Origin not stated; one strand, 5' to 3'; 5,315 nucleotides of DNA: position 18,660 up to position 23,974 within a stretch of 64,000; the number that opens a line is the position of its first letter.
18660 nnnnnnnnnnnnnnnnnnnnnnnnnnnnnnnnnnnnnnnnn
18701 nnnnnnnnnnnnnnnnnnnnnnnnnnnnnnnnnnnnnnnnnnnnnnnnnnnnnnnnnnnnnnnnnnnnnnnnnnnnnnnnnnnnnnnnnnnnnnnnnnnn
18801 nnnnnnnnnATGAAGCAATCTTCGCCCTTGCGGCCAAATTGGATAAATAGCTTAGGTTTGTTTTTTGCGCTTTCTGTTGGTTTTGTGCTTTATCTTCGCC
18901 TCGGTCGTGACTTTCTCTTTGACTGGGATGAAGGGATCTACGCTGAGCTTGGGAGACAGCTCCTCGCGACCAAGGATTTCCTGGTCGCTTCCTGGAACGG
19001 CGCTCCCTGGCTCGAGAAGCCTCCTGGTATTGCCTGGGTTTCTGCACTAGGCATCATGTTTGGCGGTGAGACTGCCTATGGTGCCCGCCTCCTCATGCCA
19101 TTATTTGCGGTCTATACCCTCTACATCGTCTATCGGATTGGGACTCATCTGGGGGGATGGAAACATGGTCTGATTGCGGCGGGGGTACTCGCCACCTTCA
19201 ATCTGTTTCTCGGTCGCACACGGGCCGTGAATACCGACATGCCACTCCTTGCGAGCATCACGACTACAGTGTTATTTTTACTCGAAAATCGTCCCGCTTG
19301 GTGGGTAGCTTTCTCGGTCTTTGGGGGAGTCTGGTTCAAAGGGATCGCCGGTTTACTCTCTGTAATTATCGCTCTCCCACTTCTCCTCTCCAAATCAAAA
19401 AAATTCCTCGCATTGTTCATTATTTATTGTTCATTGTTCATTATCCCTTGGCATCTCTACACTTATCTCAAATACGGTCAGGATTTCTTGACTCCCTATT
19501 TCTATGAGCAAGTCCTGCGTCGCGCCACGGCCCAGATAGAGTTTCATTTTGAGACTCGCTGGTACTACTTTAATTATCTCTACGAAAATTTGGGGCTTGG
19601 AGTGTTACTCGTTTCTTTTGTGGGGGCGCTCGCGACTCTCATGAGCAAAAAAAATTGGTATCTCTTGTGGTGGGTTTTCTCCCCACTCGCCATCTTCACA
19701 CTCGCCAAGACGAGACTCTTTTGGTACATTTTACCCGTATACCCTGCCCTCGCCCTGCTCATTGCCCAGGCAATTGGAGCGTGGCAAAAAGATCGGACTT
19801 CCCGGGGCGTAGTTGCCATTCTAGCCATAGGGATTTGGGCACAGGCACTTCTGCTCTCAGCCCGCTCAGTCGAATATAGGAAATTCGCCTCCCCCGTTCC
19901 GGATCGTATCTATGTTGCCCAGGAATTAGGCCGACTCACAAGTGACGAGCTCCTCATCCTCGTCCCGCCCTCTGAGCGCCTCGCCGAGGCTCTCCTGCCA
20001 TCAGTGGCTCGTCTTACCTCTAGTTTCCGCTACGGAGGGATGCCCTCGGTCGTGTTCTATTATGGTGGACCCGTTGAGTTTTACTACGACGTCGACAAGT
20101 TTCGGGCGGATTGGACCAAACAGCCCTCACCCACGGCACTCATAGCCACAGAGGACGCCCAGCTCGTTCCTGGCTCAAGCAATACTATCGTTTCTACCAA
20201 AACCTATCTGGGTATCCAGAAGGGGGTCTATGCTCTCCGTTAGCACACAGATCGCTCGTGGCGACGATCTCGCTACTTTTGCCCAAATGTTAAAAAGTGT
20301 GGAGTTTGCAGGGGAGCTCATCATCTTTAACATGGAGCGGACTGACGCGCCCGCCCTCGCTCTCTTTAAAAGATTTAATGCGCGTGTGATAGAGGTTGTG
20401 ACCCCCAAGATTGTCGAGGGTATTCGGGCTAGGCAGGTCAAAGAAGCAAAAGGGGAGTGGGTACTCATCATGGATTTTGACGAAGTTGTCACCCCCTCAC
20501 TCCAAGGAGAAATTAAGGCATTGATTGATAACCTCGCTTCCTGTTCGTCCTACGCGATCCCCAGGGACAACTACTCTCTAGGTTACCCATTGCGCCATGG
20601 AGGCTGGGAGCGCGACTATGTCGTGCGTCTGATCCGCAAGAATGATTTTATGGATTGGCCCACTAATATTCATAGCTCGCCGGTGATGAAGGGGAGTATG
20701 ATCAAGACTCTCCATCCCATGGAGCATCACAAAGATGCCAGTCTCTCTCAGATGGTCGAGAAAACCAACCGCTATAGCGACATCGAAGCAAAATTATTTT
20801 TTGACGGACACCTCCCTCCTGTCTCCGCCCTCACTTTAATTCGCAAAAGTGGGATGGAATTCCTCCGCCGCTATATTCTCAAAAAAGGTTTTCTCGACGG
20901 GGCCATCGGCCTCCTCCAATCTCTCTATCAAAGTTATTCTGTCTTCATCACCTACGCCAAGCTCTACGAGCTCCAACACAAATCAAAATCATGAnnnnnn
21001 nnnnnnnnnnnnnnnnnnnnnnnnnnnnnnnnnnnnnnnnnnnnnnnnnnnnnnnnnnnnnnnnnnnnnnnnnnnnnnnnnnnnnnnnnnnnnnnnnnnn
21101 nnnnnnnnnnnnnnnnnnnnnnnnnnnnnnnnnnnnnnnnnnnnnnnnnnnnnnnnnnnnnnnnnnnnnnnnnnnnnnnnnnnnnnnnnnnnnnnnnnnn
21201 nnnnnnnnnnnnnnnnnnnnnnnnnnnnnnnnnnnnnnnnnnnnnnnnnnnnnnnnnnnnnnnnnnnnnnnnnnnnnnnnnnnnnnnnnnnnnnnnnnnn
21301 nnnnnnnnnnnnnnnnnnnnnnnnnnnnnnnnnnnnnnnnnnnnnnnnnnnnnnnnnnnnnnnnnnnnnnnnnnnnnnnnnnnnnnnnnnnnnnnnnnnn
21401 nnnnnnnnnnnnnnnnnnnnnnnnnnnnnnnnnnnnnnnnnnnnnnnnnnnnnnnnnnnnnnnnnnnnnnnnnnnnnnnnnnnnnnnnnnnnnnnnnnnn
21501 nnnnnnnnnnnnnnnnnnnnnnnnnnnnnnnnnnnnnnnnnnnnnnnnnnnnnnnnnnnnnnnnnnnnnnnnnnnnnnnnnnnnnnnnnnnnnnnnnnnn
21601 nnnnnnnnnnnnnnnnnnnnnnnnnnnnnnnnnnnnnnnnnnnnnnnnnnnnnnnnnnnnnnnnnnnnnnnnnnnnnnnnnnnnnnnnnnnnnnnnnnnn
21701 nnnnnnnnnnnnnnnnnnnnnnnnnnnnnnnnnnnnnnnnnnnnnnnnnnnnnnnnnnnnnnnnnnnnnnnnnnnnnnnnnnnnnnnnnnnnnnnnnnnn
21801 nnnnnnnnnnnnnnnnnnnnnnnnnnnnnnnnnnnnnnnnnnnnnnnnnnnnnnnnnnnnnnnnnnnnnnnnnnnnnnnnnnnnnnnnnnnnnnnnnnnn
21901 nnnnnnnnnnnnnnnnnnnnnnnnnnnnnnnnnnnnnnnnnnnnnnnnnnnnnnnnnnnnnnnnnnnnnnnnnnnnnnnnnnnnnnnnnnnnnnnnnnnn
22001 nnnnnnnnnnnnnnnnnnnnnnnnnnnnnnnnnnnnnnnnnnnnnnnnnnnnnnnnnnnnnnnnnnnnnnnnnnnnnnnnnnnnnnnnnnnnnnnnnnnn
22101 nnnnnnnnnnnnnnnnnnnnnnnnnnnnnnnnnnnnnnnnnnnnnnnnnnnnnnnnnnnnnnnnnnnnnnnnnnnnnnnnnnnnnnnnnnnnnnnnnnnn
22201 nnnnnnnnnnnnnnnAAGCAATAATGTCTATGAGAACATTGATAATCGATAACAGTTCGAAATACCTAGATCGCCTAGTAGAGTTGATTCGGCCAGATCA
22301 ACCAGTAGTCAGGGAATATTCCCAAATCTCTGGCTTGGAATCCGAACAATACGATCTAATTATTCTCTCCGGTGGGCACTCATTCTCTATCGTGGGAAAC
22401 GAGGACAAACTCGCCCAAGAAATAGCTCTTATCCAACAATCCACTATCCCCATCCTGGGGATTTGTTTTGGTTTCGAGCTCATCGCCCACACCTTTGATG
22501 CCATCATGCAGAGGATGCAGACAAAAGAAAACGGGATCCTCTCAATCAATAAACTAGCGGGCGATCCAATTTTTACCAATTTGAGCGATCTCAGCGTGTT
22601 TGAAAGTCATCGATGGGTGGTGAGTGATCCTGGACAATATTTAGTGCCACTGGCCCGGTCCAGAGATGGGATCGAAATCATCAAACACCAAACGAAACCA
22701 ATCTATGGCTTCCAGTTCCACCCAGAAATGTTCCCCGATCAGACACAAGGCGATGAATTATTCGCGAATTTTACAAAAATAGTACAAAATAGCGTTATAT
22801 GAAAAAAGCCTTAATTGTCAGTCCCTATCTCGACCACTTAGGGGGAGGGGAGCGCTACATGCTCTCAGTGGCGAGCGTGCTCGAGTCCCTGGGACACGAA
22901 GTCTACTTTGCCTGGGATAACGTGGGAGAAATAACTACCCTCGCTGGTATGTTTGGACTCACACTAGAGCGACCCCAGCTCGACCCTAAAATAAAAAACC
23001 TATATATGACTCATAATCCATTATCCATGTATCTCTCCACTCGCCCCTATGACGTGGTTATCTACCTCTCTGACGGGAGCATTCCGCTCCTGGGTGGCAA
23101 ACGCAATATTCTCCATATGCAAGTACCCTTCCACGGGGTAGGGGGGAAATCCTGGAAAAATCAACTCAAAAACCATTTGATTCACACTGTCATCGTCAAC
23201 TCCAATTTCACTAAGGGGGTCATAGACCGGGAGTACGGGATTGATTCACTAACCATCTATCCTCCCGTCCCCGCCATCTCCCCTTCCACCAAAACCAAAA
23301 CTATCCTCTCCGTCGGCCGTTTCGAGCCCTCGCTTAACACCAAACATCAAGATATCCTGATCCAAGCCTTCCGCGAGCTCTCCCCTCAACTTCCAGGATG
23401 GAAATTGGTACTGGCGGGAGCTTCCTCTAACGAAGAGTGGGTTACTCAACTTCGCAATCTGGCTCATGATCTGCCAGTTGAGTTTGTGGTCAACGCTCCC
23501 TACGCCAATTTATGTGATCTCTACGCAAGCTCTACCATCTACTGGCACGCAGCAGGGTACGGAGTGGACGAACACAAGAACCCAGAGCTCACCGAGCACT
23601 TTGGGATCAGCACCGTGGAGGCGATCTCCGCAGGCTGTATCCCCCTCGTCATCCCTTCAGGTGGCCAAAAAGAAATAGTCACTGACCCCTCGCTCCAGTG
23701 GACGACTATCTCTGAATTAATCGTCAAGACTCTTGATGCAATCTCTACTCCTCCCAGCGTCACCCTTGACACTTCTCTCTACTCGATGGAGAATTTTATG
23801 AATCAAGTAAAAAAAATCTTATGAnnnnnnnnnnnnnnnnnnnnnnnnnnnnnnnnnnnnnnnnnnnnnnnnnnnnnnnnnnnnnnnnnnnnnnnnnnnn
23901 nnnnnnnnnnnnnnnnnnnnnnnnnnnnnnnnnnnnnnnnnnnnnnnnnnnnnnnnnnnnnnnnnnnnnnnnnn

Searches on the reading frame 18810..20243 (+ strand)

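Call 4: search_protein_families(library=pfam, proteins=[window:18810-20243:+], max_evalue=0.01)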
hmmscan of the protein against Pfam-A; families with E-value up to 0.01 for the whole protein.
window:18810-20243:+ (477 aa): 1 family
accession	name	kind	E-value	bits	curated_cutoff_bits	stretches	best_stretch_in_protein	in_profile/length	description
PF13231.12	PMT_2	-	6e-10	40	26.1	1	70-211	2-149/160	Dolichyl-phosphate-mannose-protein mannosyltransferase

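Call 6: search_protein_families(library=ncbifam, proteins=[window:18810-20243:+], max_evalue=0.01)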
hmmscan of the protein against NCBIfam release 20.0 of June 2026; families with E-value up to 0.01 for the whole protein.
window:18810-20243:+ (477 aa): 2 families
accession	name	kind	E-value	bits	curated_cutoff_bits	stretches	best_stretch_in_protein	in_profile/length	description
NF009784.2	PRK13279.1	equivalog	1.4e-17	63.6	567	1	25-344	16-354/539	lipid IV(A) 4-amino-4-deoxy-L-arabinosyltransferase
TIGR04154.1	archaeo_STT3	subfamily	0.0052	15.2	450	1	74-130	80-136/831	oligosaccharyl transferase, archaeosortase A system-associated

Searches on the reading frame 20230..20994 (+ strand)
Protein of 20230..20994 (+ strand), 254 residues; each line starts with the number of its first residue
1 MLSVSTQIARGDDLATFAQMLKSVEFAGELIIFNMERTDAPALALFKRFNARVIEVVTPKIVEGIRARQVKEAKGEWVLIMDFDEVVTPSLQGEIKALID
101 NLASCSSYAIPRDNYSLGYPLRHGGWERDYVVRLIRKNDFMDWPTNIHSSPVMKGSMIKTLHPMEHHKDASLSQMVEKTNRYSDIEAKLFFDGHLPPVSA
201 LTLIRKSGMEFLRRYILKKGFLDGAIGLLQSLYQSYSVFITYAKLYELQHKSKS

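Call 5: search_protein_families(library=pfam, proteins=[window:20230-20994:+], max_evalue=0.01)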
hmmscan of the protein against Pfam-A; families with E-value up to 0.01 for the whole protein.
window:20230-20994:+ (254 aa): 1 family
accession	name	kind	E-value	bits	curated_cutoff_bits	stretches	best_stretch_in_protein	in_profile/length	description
PF00535.33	Glycos_transf_2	-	0.00053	20.4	23.3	1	37-127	40-133/168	Glycosyl transferase family 2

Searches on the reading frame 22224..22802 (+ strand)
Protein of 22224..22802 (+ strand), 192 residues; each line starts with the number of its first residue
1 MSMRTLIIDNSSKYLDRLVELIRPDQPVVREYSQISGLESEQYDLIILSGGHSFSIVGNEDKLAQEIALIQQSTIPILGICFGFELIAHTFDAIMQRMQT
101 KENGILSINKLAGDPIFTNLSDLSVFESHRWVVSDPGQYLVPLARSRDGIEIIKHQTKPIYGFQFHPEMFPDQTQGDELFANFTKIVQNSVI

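Call 8: search_protein_families(library=pfam, proteins=[window:22224-22802:+], max_evalue=0.001)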
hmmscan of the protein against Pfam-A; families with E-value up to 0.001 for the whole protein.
window:22224-22802:+ (192 aa): 4 families
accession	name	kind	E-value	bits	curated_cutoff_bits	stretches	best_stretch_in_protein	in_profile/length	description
PF00117.34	GATase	-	2.9e-22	79.7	22.8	1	14-184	19-188/190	Glutamine amidotransferase class-I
PF07722.19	Peptidase_C26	-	1.4e-07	32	20.5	1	70-168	98-219/219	Peptidase C26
PF01174.25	SNO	-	0.00051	20.4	27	0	41-92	32-86/188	SNO glutamine amidotransferase family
PF07685.20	GATase_3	-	0.00071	19.7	27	1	28-95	25-96/196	CobB/CobQ-like glutamine amidotransferase domain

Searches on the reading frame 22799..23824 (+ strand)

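Call 8: search_protein_families(library=pfam, proteins=[window:22799-23824:+], max_evalue=0.001)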
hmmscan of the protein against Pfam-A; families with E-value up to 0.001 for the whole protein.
window:22799-23824:+ (341 aa): 4 families
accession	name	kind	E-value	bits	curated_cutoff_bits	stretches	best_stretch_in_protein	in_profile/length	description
PF00534.26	Glycos_transf_1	-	9.9e-19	67.9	26.4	1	164-296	13-133/172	Glycosyl transferases group 1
PF13692.12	Glyco_trans_1_4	-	4.6e-11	43.6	27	1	167-296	2-117/142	Glycosyl transferases group 1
PF13439.12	Glyco_transf_4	-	1.7e-06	28.6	28.5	1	15-156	2-165/170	Glycosyltransferase Family 4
PF20706.3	GT4-conflict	-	4.1e-05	23.2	26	1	162-310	193-335/385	Family 4 Glycosyltransferase in conflict systems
